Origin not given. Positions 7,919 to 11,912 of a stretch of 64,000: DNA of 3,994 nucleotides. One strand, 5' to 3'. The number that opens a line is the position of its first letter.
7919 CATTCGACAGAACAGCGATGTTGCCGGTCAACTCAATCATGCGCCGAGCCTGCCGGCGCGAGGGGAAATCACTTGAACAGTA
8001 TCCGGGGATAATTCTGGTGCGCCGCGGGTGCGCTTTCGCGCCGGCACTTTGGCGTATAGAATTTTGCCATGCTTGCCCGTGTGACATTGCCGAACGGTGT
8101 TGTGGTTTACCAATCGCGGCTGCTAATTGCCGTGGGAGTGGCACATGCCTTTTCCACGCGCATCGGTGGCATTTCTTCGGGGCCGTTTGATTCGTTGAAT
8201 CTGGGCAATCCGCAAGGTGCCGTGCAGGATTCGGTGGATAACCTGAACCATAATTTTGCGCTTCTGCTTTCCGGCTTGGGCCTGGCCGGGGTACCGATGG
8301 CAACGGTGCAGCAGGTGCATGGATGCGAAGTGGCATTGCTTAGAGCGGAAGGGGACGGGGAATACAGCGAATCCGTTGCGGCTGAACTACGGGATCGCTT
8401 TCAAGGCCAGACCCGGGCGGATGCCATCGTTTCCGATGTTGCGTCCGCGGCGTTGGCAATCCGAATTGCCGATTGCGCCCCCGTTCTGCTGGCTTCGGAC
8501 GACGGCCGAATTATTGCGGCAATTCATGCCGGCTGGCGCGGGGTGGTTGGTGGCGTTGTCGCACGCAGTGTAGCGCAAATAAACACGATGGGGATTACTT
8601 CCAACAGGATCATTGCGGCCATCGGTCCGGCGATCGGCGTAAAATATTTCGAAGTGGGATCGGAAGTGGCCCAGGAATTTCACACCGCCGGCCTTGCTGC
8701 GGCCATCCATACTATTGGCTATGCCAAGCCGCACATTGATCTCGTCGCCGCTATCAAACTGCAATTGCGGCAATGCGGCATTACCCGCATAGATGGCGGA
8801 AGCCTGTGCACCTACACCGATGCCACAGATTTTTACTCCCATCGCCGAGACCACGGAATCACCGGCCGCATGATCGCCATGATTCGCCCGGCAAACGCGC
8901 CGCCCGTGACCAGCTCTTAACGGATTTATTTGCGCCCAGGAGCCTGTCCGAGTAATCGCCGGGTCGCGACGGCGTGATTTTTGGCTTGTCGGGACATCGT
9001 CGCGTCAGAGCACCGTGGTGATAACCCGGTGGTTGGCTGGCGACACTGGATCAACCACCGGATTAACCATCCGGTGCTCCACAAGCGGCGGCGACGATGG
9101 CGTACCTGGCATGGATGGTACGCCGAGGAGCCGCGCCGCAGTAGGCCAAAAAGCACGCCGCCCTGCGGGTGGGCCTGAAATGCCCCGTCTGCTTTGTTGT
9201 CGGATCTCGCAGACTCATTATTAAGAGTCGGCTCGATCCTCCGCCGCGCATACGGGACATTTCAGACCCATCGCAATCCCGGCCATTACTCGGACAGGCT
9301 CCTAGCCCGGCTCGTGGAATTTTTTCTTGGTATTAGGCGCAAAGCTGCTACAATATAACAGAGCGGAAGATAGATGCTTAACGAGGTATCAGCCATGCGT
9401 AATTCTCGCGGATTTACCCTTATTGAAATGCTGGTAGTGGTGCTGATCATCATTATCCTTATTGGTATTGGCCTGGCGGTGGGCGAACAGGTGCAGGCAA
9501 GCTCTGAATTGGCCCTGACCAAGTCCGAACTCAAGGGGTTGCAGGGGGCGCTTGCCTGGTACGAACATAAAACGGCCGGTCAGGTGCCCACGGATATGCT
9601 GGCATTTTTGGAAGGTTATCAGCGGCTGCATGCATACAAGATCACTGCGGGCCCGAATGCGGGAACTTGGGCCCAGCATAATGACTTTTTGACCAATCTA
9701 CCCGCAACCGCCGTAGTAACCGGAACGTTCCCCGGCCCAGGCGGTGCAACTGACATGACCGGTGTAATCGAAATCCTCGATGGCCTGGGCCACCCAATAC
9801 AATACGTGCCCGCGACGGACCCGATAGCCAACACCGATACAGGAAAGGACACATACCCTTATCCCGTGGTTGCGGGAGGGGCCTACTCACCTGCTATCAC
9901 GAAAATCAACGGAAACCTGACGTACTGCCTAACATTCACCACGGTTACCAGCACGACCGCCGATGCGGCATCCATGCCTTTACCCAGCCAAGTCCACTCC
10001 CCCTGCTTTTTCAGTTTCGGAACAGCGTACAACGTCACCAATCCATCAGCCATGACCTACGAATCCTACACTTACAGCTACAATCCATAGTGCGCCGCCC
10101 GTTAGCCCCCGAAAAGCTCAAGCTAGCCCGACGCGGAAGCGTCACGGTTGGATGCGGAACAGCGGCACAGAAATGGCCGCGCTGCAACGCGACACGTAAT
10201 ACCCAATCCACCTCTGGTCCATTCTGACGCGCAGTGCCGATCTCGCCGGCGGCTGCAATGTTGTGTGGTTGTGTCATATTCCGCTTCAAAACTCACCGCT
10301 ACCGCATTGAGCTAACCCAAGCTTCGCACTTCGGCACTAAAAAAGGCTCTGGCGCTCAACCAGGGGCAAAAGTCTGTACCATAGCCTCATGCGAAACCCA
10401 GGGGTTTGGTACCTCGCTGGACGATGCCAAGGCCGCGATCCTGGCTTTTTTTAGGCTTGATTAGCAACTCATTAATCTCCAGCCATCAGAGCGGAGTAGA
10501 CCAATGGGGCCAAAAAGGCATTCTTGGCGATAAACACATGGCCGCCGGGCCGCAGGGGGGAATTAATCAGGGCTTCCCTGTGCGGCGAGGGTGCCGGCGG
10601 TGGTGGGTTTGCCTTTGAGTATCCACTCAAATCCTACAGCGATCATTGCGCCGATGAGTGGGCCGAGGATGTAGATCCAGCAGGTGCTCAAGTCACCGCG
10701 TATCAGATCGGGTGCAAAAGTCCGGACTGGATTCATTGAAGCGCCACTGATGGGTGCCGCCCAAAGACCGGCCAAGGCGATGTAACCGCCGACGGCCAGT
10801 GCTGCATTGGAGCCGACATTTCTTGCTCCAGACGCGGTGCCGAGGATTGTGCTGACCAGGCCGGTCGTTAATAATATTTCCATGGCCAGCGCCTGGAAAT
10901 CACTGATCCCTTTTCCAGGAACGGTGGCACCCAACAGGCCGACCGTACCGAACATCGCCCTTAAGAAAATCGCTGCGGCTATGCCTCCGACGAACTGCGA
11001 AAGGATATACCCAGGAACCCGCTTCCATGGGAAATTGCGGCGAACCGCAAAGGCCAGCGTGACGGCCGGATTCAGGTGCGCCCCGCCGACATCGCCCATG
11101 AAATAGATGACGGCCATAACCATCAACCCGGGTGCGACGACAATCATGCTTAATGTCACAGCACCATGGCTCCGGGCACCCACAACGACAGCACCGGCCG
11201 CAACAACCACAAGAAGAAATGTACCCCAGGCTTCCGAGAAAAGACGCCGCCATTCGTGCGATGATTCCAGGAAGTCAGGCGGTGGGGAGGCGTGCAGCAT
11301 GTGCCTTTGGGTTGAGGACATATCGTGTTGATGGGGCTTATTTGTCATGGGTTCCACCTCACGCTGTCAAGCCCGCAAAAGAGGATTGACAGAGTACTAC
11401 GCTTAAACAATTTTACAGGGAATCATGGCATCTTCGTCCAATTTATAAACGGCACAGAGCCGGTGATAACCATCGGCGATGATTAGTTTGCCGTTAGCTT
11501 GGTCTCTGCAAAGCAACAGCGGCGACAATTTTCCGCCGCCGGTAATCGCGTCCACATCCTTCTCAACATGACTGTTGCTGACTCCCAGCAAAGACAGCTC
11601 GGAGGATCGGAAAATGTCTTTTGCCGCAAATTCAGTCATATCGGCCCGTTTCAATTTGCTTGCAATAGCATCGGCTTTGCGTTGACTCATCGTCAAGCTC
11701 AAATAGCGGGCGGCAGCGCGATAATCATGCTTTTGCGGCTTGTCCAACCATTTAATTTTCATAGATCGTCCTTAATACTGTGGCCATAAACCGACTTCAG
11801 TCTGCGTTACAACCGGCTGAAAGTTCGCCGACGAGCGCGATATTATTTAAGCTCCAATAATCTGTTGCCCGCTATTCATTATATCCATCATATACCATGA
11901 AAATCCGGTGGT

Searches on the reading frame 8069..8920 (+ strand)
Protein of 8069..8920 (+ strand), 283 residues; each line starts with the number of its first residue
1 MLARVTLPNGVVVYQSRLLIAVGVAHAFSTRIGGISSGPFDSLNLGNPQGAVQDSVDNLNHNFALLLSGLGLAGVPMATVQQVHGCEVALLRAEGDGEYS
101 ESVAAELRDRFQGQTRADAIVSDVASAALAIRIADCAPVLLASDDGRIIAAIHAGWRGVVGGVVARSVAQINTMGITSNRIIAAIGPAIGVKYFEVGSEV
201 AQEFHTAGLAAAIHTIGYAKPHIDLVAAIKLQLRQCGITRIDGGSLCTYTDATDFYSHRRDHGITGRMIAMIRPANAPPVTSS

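Call 64: search_protein_families(library=pfam, proteins=[window:8069-8920:+], max_evalue=0.001)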
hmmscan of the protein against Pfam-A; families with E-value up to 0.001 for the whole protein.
window:8069-8920:+ (283 aa): 1 family
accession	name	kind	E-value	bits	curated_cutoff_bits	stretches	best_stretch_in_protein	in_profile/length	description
PF02578.20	Cu-oxidase_4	-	6.3e-66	222.6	22.9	1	29-272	1-237/238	Multi-copper polyphenol oxidoreductase laccase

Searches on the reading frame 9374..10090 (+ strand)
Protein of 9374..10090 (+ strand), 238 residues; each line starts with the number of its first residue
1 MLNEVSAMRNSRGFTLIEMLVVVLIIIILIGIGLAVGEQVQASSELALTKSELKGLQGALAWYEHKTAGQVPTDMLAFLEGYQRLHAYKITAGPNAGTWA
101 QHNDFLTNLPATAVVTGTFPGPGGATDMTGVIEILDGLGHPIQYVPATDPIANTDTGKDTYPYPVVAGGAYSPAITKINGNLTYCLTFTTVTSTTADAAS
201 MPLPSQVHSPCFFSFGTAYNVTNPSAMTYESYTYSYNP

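Call 64: search_protein_families(library=pfam, proteins=[window:9374-10090:+], max_evalue=0.001)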
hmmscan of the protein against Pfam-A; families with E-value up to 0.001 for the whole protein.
window:9374-10090:+ (238 aa): 1 family
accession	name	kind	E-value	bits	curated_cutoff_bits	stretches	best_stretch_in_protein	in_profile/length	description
PF07963.17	N_methyl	-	2e-07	30.7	21.2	1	8-32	1-25/27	Prokaryotic N-terminal methylation motif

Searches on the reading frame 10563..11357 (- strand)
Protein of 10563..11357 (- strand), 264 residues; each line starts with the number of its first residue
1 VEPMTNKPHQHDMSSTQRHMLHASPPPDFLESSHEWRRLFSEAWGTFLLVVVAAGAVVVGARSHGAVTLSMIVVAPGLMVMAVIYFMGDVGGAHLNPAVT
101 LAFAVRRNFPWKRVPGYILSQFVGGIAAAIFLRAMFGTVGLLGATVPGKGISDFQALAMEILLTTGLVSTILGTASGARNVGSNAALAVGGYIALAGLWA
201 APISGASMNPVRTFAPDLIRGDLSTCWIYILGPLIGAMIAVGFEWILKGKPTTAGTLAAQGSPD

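Call 64: search_protein_families(library=pfam, proteins=[window:10563-11357:-], max_evalue=0.001)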
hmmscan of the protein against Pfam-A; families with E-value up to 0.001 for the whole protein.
window:10563-11357:- (264 aa): 1 family
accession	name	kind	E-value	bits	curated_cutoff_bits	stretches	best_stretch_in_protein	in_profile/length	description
PF00230.25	MIP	-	5.8e-50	170.6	25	1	31-240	3-218/222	Major intrinsic protein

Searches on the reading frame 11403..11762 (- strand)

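Call 3: search_protein_families(library=pfam, proteins=[window:11403-11762:-], max_evalue=1)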
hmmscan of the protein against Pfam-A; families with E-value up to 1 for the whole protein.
window:11403-11762:- (119 aa): 0 families

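Call 4: search_protein_families(library=padloc, proteins=[window:11403-11762:-], max_evalue=1)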
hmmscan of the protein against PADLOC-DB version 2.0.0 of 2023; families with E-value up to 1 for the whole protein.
window:11403-11762:- (119 aa): 0 families

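Call 5: search_protein_families(library=ncbifam, proteins=[window:11403-11762:-], max_evalue=1)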
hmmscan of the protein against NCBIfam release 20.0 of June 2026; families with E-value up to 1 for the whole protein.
window:11403-11762:- (119 aa): 1 family
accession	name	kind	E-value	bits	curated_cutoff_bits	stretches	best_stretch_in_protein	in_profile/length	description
NF053625.1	SerKinSerKArch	equivalog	0.068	12.3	380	1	65-118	34-87/244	ADP-dependent L-serine kinase SerK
